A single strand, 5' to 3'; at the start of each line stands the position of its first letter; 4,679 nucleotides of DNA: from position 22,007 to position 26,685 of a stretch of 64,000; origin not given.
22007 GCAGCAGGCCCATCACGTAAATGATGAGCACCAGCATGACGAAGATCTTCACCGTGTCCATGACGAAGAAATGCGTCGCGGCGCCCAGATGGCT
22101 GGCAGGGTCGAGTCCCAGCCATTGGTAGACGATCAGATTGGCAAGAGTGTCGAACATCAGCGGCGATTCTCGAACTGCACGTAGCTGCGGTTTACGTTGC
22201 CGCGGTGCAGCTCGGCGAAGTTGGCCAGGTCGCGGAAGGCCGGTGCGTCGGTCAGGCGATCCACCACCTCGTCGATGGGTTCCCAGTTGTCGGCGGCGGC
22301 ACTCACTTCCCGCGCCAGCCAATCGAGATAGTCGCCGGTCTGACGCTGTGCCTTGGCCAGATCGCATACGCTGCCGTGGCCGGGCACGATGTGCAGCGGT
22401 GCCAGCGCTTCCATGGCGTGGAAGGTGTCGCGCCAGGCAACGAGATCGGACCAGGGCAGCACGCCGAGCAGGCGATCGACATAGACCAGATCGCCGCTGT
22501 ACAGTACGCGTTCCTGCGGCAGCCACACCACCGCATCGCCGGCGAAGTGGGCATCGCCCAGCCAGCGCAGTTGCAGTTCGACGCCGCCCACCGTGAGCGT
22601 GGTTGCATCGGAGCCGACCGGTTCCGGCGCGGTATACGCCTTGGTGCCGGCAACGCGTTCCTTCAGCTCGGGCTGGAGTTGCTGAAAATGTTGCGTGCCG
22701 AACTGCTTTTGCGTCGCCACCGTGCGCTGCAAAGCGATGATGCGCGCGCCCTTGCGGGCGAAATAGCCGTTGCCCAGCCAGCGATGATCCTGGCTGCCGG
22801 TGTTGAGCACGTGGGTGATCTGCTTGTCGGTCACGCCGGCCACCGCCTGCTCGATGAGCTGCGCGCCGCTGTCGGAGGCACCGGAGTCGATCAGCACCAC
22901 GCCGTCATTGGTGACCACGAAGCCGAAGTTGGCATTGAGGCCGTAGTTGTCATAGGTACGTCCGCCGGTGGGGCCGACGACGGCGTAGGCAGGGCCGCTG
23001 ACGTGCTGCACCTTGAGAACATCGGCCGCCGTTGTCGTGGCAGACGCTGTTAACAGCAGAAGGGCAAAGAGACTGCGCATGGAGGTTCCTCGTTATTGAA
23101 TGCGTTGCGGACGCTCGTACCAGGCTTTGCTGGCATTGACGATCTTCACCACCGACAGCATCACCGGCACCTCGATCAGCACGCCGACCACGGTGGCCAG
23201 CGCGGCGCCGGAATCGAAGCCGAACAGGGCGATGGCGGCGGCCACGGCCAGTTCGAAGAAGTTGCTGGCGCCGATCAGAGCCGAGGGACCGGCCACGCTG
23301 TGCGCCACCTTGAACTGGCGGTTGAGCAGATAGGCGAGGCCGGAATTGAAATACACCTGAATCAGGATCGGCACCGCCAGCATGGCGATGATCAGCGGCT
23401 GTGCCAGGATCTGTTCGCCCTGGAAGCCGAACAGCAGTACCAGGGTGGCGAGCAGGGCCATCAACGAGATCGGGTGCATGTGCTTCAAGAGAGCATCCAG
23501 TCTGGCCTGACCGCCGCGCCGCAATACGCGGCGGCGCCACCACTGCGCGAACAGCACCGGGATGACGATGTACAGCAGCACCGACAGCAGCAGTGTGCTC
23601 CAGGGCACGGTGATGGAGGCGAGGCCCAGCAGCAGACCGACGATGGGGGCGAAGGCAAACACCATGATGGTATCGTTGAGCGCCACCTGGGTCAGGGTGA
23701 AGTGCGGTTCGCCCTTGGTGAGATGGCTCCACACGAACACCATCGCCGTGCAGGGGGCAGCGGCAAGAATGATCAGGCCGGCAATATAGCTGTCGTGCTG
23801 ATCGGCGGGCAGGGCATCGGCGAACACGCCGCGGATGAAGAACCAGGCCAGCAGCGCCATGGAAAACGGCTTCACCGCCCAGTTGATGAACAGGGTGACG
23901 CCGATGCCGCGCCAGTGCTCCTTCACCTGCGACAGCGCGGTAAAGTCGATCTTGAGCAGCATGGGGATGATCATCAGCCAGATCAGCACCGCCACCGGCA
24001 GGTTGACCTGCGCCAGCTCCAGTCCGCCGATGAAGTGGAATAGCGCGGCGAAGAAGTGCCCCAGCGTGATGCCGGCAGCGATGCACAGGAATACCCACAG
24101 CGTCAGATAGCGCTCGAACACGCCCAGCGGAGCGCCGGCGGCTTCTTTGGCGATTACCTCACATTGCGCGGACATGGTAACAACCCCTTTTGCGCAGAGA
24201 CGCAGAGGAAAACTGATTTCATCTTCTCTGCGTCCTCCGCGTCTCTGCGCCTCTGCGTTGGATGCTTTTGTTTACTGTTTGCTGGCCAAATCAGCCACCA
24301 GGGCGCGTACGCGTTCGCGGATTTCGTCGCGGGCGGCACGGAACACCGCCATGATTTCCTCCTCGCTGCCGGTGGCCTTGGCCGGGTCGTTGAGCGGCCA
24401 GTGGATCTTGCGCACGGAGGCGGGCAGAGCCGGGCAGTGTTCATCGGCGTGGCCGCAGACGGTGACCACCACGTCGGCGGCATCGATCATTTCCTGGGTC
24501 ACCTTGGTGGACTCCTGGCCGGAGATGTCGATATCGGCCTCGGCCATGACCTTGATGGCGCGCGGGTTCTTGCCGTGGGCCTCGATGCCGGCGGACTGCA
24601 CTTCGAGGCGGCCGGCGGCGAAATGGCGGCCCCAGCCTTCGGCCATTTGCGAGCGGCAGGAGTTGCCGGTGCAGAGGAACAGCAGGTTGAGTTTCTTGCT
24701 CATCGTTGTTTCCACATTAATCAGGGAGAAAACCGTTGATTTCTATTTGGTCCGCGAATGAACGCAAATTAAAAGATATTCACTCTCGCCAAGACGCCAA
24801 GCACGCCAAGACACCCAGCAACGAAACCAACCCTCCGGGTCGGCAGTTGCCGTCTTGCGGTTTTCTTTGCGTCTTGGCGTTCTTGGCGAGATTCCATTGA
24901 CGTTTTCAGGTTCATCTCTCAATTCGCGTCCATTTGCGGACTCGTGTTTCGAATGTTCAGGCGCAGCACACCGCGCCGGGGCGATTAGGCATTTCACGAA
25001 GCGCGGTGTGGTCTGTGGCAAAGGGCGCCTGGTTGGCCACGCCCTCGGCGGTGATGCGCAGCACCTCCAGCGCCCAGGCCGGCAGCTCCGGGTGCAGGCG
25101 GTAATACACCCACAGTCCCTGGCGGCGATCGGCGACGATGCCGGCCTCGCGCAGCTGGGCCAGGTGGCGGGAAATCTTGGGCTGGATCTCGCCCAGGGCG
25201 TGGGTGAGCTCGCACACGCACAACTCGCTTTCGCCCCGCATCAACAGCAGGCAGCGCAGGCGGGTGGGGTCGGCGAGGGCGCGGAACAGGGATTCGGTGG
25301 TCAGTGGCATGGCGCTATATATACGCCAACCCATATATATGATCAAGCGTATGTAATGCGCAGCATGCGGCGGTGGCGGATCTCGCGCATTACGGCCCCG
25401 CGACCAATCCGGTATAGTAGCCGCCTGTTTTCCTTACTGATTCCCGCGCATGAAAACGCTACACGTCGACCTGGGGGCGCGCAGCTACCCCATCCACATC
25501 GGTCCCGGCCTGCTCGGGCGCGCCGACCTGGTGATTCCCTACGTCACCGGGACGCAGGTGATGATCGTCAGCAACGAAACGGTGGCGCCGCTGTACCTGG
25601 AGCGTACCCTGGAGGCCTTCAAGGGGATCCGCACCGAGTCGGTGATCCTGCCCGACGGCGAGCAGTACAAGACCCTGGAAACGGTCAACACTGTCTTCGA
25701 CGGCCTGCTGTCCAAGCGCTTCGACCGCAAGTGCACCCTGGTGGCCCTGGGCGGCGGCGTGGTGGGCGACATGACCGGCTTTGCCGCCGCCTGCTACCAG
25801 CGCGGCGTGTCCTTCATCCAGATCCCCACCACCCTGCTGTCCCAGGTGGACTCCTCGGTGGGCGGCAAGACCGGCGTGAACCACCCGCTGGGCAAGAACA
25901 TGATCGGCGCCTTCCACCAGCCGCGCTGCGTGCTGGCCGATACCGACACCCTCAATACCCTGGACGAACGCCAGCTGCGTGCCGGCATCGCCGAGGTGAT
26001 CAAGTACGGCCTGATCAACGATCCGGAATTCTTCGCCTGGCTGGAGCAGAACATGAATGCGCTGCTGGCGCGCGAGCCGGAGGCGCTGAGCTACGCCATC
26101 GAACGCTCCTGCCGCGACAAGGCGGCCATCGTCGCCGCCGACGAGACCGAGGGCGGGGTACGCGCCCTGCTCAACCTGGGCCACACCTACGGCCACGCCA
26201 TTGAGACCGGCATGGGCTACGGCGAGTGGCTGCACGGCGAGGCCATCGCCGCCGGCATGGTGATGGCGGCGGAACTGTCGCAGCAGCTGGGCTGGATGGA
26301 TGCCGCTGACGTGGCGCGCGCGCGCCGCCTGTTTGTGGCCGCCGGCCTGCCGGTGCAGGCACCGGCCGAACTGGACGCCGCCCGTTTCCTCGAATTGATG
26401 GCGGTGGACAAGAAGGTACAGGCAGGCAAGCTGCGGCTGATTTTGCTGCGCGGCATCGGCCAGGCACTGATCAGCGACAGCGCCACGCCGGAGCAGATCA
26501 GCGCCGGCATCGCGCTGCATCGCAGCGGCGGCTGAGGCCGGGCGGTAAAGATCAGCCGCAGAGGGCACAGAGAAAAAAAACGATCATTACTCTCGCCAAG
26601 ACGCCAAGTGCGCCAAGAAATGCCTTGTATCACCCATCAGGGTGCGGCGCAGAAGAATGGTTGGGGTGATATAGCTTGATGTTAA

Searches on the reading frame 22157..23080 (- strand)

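Call 20: search_protein_families(library=pfam, proteins=[window:22157-23080:-], max_evalue=0.1)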
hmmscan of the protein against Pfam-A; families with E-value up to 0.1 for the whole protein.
window:22157-23080:- (307 aa): 3 families
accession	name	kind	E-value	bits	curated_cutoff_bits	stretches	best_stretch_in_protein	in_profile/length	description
PF00753.33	Lactamase_B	-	1.4e-13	51.7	22.7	1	48-235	4-196/196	Metallo-beta-lactamase superfamily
PF19583.5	ODP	-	0.012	15.9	27.2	0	177-199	115-137/194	ODP family beta lactamase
PF20271.3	CATASP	-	0.027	14.8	29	1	257-290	10-43/86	CATRA-Associated Small Protein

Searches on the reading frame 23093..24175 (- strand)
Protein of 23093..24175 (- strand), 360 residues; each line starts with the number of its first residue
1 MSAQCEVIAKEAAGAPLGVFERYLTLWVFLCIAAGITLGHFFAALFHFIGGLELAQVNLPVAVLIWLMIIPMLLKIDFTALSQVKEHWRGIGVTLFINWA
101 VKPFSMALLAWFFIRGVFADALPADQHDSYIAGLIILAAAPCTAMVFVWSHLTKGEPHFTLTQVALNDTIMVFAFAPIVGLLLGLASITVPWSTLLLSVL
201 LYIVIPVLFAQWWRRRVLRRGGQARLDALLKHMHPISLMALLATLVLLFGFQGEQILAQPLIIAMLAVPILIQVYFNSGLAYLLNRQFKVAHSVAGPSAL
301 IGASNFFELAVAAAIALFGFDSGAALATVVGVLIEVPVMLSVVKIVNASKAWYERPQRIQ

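Call 20: search_protein_families(library=pfam, proteins=[window:23093-24175:-], max_evalue=0.1)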
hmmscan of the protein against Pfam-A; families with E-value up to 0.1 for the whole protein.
window:23093-24175:- (360 aa): 1 family
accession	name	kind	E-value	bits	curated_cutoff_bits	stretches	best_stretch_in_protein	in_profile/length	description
PF01758.21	SBF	-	6.6e-30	104.7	24.3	1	63-258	2-190/191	Sodium Bile acid symporter family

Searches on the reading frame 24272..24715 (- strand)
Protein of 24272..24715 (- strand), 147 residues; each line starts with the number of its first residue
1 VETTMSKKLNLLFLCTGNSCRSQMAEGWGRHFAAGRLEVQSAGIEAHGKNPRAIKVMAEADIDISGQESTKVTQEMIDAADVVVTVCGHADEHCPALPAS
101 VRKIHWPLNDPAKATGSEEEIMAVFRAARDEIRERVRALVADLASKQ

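Call 20: search_protein_families(library=pfam, proteins=[window:24272-24715:-], max_evalue=0.1)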
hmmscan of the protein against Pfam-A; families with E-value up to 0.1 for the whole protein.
window:24272-24715:- (147 aa): 2 families
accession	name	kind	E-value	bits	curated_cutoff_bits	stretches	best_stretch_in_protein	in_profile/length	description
PF01451.26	LMWPc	-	3.2e-21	76.5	23.2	1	12-139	2-143/144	Low molecular weight phosphotyrosine protein phosphatase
PF07369.16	DUF1488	-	0.028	14.9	22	1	113-142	43-71/82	Protein of unknown function (DUF1488)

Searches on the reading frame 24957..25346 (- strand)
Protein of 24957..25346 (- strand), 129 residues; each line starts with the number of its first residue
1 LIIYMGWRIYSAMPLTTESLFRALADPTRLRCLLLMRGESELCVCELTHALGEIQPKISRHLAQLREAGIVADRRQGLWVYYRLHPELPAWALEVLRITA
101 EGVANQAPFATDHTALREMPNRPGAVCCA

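Call 20: search_protein_families(library=pfam, proteins=[window:24957-25346:-], max_evalue=0.1)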
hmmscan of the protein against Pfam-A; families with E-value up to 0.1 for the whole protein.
window:24957-25346:- (129 aa): 4 families
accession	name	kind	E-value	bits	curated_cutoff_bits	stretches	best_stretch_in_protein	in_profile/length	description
PF01022.26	HTH_5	-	4.9e-14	52.4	22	1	26-71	1-45/47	Bacterial regulatory protein, arsR family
PF12840.13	HTH_20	-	1.7e-05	25.1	27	1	24-72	1-49/51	Helix-turn-helix domain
PF13545.12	HTH_Crp_2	-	0.046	14.1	27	0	51-76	32-57/70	Crp-like helix-turn-helix domain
PF25212.1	HVO_A0114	-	0.062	13.5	27.6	1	17-77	13-72/84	HVO_A0114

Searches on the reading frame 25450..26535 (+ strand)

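Call 21: search_protein_families(library=ncbifam, proteins=[window:25450-26535:+], max_evalue=0.01)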
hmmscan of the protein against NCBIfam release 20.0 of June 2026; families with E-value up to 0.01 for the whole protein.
window:25450-26535:+ (361 aa): 8 families
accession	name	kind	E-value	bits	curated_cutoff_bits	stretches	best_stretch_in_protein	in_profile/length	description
TIGR01357.1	aroB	equivalog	1.8e-116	389.1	305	1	13-350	1-339/344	3-dehydroquinate synthase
TIGR04425.1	P_lya_rel_AroB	hypoth_equivalog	5.2e-69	232.9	400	1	36-352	27-339/348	AroB-related putative sugar phosphate phospholyase (cyclizing)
NF010627.0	PRK14021.1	equivalog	1.8e-67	228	565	1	4-348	179-531/542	bifunctional shikimate kinase/3-dehydroquinate synthase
NF004852.0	PRK06203.1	equivalog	1.5e-59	201.9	333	1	60-340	87-374/407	3-dehydroquinate synthase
NF010556.0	PRK13951.1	equivalog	1.5e-49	169.2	560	1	63-338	207-476/492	bifunctional shikimate kinase AroK/3-dehydroquinate synthase AroB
NF002022.0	PRK00843.1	equivalog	3.4e-12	46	413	1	15-196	14-186/350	NAD(P)-dependent glycerol-1-phosphate dehydrogenase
NF041822.1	daptide_DH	equivalog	0.0026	16.7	300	0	117-184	102-168/363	daptide-type RiPP biosynthesis dehydogenase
NF006941.0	PRK09423.1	subfamily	0.0062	15.4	336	0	34-184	29-173/367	glycerol dehydrogenase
